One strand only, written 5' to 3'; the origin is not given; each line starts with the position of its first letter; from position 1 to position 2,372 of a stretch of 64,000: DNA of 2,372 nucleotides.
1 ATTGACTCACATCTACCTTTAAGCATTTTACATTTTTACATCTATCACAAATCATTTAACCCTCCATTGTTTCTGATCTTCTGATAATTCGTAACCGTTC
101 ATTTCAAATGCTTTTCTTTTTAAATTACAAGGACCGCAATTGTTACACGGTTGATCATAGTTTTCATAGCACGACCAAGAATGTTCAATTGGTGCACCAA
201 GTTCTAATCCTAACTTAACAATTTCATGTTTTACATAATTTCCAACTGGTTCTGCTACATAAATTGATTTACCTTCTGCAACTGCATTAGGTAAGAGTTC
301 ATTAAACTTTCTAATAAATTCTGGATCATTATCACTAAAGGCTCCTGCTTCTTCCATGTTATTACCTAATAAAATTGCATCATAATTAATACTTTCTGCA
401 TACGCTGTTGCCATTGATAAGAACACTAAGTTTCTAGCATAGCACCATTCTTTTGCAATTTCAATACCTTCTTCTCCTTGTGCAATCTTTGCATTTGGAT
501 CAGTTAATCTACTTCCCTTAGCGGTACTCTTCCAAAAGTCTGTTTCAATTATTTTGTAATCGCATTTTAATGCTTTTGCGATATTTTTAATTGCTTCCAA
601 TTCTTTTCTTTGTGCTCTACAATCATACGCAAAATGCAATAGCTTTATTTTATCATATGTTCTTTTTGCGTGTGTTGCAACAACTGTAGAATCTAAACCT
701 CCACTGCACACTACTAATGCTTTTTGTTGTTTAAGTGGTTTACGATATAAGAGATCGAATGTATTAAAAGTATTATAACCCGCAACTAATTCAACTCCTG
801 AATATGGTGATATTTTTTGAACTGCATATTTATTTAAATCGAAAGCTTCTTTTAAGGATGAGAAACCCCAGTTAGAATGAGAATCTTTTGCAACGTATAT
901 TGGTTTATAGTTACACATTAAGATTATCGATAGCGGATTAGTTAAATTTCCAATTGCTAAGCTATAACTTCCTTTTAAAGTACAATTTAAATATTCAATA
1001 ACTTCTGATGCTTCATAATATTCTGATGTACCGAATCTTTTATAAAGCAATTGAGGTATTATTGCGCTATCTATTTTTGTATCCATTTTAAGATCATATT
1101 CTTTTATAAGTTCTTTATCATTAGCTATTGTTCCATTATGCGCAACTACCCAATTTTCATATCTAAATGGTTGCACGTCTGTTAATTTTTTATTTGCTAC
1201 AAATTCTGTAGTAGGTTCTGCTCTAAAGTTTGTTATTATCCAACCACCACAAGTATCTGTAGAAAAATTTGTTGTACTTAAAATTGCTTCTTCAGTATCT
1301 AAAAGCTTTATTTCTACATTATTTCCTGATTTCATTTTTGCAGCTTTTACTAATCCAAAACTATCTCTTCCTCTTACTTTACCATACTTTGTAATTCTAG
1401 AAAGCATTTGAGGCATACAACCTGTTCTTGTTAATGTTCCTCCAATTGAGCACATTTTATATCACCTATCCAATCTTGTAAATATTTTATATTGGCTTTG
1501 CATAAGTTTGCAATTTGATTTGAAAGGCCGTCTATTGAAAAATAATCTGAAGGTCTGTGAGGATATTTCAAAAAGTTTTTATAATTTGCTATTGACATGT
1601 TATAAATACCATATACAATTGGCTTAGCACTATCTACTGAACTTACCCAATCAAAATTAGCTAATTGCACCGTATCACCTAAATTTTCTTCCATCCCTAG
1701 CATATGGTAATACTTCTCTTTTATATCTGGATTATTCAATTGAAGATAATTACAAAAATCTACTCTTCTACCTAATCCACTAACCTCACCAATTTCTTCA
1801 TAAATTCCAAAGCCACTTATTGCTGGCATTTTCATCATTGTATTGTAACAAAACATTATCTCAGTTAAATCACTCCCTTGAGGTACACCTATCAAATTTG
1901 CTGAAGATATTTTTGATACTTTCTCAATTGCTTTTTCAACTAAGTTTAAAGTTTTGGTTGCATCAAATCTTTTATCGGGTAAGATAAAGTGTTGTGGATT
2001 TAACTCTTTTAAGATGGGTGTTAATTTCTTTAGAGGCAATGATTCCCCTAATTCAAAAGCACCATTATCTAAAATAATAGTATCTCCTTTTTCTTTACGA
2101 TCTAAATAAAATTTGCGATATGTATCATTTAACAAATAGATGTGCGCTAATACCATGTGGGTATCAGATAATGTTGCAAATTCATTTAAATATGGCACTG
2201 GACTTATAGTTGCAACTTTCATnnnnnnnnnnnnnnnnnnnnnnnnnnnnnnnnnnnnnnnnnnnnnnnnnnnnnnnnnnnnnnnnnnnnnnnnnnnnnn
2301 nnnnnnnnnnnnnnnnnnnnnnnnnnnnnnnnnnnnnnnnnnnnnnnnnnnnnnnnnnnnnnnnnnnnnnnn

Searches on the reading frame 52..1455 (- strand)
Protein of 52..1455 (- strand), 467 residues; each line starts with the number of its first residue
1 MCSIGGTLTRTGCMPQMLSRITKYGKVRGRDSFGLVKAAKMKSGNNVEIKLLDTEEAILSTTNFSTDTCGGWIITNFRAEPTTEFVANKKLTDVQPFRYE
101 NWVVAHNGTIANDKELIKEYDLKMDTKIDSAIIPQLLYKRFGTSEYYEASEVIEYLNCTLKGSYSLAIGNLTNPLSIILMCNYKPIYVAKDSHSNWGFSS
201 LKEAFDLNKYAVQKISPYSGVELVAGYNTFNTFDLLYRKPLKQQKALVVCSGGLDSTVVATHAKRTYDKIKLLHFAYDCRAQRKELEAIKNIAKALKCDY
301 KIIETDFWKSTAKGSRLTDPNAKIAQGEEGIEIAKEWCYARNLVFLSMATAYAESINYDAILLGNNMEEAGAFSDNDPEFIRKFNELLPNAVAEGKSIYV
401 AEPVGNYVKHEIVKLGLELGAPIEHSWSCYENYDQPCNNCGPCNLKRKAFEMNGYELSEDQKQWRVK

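Call 20: search_protein_families(library=phrogs, proteins=[window:52-1455:-], max_evalue=0.00001)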
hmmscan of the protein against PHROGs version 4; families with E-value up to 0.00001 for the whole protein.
window:52-1455:- (467 aa): 2 families
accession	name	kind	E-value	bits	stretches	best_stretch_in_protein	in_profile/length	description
phrog_10428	-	other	1.9e-117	393.9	1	1-455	1-465/476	L-glutamine-D-fructose-6-phosphate aminotransferase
phrog_1550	-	moron, auxiliary metabolic gene and host takeover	6.9e-42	144.7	1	230-454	132-351/418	QueC-like queuosine biosynthesis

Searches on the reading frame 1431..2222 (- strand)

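Call 20: search_protein_families(library=phrogs, proteins=[window:1431-2222:-], max_evalue=0.00001)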
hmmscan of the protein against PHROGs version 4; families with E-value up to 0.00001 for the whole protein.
window:1431-2222:- (263 aa): 2 families
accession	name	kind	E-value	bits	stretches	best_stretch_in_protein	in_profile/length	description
phrog_19058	-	unknown function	2.9e-16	60.8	1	2-212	2-220/258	-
phrog_20335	-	unknown function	1e-12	49.3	1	6-249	6-254/259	-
